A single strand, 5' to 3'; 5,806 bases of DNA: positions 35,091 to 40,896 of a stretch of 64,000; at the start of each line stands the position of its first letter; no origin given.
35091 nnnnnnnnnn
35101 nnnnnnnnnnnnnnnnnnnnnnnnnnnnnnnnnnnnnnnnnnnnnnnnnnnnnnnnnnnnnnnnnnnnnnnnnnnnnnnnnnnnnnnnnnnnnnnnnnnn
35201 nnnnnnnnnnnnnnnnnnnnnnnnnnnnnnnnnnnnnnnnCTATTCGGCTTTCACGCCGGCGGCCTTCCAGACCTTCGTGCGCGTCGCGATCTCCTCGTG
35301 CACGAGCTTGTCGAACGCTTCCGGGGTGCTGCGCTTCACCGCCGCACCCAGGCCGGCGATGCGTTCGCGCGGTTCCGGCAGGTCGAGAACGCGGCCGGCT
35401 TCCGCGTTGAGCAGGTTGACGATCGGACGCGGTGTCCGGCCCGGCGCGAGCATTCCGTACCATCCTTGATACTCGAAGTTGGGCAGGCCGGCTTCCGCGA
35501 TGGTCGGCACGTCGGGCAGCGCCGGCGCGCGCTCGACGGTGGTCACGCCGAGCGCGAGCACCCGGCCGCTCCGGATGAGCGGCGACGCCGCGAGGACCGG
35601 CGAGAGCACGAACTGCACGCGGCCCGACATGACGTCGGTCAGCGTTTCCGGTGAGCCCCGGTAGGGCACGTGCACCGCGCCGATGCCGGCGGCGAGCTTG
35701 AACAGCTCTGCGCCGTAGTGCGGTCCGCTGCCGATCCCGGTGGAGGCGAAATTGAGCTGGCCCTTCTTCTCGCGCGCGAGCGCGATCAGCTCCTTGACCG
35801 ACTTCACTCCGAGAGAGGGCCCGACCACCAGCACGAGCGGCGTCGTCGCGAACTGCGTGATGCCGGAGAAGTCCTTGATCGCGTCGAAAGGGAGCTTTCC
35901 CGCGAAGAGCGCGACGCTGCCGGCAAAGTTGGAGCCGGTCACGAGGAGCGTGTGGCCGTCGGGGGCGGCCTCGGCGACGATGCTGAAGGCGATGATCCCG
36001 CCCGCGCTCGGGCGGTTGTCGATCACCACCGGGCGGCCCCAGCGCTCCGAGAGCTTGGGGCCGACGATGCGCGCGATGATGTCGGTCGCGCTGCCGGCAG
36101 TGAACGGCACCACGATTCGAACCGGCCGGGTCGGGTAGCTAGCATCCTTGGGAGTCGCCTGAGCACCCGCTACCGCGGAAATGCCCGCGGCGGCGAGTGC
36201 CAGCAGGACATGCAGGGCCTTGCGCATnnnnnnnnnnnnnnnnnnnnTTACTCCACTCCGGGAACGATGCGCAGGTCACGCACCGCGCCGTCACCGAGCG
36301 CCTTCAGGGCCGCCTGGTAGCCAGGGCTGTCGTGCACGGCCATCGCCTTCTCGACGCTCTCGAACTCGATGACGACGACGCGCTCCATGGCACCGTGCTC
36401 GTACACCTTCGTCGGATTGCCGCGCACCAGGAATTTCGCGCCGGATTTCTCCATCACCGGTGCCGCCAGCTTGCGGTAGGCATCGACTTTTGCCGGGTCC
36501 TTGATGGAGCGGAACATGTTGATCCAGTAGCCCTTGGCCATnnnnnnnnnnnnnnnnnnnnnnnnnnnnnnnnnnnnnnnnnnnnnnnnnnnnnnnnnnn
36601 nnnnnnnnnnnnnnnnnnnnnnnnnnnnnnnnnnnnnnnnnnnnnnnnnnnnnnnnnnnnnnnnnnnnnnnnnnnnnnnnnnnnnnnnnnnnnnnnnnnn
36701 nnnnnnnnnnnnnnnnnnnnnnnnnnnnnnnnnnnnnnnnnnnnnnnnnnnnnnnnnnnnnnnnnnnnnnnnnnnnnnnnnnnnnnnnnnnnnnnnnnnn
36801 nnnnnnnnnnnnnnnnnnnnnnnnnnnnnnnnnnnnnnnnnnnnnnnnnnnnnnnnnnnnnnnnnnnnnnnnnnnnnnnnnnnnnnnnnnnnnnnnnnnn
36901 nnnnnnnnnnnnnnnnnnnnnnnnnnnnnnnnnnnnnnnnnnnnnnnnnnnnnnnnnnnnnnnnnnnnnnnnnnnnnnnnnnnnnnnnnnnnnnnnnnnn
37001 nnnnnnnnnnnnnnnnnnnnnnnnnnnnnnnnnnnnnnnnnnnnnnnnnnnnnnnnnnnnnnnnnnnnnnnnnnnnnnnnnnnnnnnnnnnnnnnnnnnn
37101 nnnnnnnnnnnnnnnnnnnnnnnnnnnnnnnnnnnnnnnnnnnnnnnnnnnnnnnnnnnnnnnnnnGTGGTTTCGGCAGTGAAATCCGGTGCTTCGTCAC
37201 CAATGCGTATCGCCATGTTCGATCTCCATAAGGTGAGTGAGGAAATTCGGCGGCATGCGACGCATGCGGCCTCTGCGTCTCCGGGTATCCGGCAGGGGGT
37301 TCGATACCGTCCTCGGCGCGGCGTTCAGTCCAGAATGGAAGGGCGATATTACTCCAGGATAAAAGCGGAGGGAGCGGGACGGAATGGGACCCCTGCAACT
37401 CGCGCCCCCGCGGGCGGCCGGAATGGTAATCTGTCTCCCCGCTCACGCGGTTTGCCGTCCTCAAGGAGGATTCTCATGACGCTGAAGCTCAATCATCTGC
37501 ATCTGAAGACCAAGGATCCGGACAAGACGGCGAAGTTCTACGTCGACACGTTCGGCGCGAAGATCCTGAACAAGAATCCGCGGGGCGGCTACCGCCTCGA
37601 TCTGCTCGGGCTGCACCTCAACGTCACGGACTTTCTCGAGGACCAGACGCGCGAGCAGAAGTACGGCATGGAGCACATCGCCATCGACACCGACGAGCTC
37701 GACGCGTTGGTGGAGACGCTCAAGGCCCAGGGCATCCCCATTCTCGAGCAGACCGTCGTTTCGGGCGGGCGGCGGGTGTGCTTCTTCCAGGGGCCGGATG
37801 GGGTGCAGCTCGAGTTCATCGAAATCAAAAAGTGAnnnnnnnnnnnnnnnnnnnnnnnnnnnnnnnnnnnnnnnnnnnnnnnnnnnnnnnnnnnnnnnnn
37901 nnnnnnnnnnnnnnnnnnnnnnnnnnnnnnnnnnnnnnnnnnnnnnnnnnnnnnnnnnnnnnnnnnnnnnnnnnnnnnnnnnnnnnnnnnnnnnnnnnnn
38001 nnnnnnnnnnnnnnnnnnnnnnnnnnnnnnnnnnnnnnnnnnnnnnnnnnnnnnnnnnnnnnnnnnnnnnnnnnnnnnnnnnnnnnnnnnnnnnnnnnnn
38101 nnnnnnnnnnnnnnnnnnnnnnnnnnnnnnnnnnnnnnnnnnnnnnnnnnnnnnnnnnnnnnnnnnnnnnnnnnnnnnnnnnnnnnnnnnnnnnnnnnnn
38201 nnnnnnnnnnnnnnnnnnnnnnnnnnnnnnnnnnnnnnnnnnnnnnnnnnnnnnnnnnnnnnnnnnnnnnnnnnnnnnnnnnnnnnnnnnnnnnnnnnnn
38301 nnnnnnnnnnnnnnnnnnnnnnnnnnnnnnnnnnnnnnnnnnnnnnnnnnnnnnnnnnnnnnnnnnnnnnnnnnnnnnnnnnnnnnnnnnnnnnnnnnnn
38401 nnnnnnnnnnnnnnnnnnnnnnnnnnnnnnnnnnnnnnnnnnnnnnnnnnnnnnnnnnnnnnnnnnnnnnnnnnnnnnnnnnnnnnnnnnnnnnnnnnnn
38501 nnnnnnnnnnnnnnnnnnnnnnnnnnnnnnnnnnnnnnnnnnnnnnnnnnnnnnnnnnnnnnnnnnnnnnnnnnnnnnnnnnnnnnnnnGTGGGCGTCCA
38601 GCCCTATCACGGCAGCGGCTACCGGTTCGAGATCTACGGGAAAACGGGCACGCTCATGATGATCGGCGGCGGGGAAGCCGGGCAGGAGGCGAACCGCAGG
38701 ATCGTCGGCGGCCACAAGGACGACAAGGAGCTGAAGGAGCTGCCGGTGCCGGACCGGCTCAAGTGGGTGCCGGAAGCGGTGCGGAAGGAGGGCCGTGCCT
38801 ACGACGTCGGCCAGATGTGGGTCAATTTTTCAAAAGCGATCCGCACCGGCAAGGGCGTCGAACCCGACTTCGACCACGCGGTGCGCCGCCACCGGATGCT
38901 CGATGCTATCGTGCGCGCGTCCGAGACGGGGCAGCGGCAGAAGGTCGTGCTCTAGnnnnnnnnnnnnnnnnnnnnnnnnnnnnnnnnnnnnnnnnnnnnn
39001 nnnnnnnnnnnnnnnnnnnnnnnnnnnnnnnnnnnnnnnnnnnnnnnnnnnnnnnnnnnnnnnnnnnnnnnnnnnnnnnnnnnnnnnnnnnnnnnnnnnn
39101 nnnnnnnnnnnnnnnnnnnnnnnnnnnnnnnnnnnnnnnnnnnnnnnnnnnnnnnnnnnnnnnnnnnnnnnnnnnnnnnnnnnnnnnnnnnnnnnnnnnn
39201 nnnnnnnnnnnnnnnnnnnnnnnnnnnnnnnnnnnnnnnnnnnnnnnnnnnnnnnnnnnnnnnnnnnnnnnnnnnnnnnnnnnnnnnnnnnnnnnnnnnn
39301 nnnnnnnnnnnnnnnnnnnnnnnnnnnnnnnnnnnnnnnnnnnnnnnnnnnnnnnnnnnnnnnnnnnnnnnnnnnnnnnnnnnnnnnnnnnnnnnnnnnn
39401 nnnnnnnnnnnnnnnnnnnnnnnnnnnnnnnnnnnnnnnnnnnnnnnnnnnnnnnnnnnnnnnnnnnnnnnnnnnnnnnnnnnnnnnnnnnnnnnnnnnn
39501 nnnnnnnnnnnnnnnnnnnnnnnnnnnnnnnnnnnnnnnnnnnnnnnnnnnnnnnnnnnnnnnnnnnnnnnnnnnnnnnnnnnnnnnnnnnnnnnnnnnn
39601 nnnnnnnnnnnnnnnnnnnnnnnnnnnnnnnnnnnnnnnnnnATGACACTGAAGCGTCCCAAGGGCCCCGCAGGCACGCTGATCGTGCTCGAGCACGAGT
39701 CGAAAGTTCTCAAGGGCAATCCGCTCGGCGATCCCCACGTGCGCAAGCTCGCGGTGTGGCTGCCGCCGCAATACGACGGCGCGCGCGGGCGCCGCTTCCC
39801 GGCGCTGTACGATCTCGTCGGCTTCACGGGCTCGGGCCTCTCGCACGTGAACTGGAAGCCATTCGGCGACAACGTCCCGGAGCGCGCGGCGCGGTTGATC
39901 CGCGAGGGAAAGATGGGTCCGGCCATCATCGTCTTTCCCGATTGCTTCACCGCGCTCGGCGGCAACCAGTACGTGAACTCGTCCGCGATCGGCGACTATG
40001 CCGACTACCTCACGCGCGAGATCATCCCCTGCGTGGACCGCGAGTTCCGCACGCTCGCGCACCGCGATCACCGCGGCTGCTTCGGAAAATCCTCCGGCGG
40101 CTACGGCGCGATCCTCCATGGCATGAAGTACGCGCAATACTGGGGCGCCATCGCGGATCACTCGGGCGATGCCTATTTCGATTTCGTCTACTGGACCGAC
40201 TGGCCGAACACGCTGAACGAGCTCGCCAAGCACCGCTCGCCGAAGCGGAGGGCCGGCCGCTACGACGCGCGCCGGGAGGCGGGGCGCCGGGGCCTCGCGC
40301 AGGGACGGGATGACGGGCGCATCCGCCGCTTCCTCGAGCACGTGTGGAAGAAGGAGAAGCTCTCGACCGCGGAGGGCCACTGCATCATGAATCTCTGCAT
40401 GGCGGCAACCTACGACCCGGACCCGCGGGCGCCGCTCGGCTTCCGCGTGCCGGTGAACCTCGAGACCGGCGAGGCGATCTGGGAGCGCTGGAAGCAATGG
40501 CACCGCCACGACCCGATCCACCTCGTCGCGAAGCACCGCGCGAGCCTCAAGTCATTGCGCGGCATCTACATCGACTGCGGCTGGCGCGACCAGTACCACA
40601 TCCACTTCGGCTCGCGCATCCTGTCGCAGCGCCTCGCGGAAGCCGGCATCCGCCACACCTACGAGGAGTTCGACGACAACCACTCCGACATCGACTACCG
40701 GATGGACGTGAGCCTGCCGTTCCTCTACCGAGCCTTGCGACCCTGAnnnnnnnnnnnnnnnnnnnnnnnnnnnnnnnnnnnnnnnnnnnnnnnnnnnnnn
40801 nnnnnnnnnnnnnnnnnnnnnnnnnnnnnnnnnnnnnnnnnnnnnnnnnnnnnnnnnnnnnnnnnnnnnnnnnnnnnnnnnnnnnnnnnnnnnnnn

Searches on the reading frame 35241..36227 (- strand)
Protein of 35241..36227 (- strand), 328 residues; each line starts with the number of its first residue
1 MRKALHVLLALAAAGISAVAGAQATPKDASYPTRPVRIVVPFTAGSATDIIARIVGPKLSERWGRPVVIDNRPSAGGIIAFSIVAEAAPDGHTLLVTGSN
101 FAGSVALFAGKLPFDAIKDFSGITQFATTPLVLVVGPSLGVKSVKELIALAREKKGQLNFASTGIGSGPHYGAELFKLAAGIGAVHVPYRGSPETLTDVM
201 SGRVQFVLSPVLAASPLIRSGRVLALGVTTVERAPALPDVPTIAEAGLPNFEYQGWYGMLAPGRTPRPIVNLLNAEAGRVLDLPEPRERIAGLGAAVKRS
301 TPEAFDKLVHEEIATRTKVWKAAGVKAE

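Call 83: search_protein_families(library=pfam, proteins=[window:35241-36227:-], max_evalue=0.001)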
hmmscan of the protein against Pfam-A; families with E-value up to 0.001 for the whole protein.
window:35241-36227:- (328 aa): 1 family
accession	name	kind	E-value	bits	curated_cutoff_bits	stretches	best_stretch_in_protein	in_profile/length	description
PF03401.19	TctC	-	1.9e-60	205.1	27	1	51-323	1-272/274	Tripartite tricarboxylate transporter family receptor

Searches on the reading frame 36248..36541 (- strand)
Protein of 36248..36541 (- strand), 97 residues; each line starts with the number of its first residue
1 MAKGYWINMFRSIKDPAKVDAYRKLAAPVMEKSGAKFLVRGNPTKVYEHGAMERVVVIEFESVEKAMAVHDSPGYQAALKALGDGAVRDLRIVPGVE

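Call 83: search_protein_families(library=pfam, proteins=[window:36248-36541:-], max_evalue=0.001)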
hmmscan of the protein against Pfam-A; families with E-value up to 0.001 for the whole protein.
window:36248-36541:- (97 aa): 1 family
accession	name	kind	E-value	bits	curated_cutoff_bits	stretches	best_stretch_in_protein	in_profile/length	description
PF07045.17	DUF1330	-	1.3e-25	90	23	1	3-96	1-94/94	Domain of unknown function (DUF1330)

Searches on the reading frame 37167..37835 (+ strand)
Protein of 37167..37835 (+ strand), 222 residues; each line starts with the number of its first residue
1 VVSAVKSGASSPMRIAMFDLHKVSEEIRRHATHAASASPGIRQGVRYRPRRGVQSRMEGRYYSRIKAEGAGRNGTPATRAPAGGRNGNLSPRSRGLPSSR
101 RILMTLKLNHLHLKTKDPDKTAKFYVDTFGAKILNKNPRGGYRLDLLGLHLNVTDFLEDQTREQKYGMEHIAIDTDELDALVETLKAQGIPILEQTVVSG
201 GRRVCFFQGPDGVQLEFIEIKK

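Call 83: search_protein_families(library=pfam, proteins=[window:37167-37835:+], max_evalue=0.001)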
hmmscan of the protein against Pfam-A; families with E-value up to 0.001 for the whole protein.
window:37167-37835:+ (222 aa): 2 families
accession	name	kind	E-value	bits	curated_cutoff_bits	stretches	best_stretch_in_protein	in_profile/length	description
PF00903.31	Glyoxalase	-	8.7e-16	58.8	20.6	1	107-217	1-121/121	Glyoxalase/Bleomycin resistance protein/Dioxygenase superfamily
PF13669.12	Glyoxalase_4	-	2.1e-08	34.9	27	1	110-206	2-109/109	Glyoxalase/Bleomycin resistance protein/Dioxygenase superfamily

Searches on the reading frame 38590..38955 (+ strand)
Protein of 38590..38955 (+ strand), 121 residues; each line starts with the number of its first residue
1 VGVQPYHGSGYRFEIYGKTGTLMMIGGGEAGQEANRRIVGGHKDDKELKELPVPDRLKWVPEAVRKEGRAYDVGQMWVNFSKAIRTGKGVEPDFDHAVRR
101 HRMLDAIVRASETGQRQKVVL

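Call 83: search_protein_families(library=pfam, proteins=[window:38590-38955:+], max_evalue=0.001)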
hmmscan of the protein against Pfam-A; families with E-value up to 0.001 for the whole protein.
window:38590-38955:+ (121 aa): 1 family
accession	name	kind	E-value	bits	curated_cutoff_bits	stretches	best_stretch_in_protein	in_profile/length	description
PF02894.22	GFO_IDH_MocA_C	-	5.3e-07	30.1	22.9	1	7-116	112-215/218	Oxidoreductase family, C-terminal alpha/beta domain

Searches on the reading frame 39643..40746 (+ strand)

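Call 83: search_protein_families(library=pfam, proteins=[window:39643-40746:+], max_evalue=0.001)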
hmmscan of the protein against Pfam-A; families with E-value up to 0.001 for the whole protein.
window:39643-40746:+ (367 aa): 1 family
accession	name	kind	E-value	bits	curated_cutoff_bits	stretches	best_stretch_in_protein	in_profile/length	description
PF00756.26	Esterase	-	9.2e-17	62.1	22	1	34-348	8-236/251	Putative esterase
